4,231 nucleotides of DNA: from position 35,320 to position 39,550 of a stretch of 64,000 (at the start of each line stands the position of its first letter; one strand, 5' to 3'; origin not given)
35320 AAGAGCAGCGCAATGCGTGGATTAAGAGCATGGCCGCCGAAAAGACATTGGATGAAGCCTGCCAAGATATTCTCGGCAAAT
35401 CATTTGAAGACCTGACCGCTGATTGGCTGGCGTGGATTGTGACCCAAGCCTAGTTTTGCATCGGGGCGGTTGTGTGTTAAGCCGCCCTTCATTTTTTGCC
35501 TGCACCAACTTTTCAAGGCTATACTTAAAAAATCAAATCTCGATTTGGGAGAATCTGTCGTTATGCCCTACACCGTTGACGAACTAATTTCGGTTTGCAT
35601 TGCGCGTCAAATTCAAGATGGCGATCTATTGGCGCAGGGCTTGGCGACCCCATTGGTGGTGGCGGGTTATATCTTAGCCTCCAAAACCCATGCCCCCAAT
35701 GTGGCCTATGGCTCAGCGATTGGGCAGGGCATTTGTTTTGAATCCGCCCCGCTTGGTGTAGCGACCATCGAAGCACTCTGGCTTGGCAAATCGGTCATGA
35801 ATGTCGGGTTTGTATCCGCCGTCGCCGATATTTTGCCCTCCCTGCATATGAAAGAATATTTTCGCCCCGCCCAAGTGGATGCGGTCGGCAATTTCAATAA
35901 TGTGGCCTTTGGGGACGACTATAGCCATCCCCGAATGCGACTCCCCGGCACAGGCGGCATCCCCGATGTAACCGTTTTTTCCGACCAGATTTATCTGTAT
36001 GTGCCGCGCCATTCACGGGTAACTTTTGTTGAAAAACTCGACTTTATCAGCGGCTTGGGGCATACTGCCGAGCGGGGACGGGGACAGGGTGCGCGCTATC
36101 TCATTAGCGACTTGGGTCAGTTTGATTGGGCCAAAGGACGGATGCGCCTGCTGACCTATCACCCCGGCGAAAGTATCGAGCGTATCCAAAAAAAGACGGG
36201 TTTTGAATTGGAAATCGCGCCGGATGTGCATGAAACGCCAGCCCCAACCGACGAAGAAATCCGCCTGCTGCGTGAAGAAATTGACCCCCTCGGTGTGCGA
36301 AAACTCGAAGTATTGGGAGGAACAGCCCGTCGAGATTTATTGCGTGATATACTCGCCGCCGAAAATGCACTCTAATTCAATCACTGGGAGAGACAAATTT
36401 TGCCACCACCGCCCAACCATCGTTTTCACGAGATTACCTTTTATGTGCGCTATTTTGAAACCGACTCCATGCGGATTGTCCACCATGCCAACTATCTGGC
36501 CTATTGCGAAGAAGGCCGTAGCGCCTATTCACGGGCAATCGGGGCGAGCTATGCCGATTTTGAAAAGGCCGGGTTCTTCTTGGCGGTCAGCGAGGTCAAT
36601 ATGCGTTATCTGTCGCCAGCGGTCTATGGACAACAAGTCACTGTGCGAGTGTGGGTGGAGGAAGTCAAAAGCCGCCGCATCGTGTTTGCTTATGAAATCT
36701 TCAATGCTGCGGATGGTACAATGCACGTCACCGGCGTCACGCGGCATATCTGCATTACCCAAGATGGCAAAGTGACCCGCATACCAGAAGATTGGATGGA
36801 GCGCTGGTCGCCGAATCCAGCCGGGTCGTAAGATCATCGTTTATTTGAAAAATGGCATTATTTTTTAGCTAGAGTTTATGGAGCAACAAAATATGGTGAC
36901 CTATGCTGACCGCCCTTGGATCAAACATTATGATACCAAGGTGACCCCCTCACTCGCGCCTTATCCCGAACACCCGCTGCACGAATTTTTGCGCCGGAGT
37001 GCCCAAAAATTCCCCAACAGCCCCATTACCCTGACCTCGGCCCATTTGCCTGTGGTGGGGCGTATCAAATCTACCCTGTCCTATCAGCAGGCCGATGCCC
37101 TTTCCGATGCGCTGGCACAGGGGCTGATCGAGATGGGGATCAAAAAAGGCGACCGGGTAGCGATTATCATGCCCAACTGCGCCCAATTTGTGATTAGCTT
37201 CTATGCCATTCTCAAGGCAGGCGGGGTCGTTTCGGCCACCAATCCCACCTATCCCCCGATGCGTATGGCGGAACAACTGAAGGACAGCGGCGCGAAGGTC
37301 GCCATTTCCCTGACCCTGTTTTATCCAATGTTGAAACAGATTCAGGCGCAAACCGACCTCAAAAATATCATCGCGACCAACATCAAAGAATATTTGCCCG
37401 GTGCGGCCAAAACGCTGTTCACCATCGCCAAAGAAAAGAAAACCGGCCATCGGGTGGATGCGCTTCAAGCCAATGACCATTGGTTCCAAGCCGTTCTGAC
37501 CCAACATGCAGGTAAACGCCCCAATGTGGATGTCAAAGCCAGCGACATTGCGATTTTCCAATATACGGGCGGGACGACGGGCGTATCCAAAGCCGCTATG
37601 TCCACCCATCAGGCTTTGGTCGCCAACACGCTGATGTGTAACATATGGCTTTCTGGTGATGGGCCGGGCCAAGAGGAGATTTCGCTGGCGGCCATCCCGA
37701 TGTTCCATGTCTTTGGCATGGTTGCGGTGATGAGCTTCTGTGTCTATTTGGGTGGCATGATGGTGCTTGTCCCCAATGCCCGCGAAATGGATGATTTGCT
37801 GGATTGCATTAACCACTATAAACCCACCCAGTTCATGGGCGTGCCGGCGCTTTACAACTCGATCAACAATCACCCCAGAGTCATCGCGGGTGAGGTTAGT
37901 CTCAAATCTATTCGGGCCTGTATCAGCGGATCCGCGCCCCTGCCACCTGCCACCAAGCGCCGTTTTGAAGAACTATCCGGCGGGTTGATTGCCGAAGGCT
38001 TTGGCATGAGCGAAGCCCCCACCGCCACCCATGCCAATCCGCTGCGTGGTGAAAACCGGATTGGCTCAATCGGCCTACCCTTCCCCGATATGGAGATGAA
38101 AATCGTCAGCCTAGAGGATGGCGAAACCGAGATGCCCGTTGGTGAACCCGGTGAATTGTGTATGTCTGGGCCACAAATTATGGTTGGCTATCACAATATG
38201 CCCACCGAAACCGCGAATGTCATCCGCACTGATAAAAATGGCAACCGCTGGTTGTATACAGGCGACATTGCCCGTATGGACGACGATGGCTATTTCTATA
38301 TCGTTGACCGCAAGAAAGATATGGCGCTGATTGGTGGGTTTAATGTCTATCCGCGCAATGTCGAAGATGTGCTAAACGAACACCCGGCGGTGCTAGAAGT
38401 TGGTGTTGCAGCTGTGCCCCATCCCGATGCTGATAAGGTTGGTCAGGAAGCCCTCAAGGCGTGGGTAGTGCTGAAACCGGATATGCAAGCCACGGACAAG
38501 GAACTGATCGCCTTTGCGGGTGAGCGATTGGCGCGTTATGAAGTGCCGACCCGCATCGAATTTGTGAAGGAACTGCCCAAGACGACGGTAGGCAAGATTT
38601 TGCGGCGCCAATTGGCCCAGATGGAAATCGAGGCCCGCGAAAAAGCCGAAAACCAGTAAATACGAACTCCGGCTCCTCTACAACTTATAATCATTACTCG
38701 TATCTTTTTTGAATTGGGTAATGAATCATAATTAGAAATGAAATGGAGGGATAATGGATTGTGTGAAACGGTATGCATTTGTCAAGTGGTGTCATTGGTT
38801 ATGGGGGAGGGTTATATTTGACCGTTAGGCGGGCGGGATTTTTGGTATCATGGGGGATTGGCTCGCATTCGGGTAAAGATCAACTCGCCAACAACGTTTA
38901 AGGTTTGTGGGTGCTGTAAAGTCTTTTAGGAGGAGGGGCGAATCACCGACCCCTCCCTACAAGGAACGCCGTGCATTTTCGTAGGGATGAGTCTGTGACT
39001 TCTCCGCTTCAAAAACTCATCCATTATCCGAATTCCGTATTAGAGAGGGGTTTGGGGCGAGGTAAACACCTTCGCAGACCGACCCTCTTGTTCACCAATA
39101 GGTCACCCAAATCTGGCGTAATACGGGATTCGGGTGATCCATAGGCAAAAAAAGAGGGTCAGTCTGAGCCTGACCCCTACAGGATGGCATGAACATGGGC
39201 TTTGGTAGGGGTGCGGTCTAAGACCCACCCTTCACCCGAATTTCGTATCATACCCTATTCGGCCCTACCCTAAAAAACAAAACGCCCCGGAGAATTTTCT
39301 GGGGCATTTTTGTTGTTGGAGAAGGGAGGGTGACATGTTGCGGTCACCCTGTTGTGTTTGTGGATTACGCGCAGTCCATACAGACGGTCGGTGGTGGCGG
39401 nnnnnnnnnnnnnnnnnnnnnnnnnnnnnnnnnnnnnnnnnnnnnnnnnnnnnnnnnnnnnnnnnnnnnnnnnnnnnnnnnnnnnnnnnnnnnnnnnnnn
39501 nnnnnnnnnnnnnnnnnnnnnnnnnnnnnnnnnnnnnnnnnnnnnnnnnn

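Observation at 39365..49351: Two-component system coupled to an orphan TadE / TadG-vWA / giant-TadE module with no pilus machinery nearby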

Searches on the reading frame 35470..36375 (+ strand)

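Call 5: search_protein_families(library=pfam, proteins=[window:35470-36375:+], max_evalue=0.001)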
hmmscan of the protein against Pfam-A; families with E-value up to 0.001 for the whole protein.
window:35470-36375:+ (301 aa): 1 family
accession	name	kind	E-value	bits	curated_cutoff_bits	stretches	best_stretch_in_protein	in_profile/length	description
PF01144.29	CoA_trans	-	1e-08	35.3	23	1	42-241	6-216/217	Coenzyme A transferase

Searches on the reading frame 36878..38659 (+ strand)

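Call 5: search_protein_families(library=pfam, proteins=[window:36878-38659:+], max_evalue=0.001)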
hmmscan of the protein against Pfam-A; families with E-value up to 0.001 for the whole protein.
window:36878-38659:+ (593 aa): 2 families
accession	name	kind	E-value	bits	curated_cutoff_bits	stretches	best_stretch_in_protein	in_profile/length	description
PF00501.34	AMP-binding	-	2.1e-88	297.1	29.9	1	39-439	2-384/384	AMP-binding enzyme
PF13193.12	AMP-binding_C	-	1.3e-16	61.7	24.5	1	495-573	2-76/76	AMP-binding enzyme C-terminal domain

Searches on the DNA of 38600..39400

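Call 78: search_rna_families(source=window, start=38600, end=39400, threshold=evalue, max_evalue=1)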
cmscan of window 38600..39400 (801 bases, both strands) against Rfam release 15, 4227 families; matches with E-value up to 1: 3.
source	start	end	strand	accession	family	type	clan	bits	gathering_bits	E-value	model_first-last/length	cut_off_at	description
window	39263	39327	+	RF01042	mir-891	Gene; miRNA;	-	20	90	0.44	1-79/79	no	mir-891 microRNA precursor family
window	39260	39313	+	RF02399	NsiR1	Gene; sRNA;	-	19.7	39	0.28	1-60/60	no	Nitrogen stress-induced RNA 1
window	39188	39313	+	RF00021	Spot_42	Gene; sRNA;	-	18.5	80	0.72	1-115/115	no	Spot 42 RNA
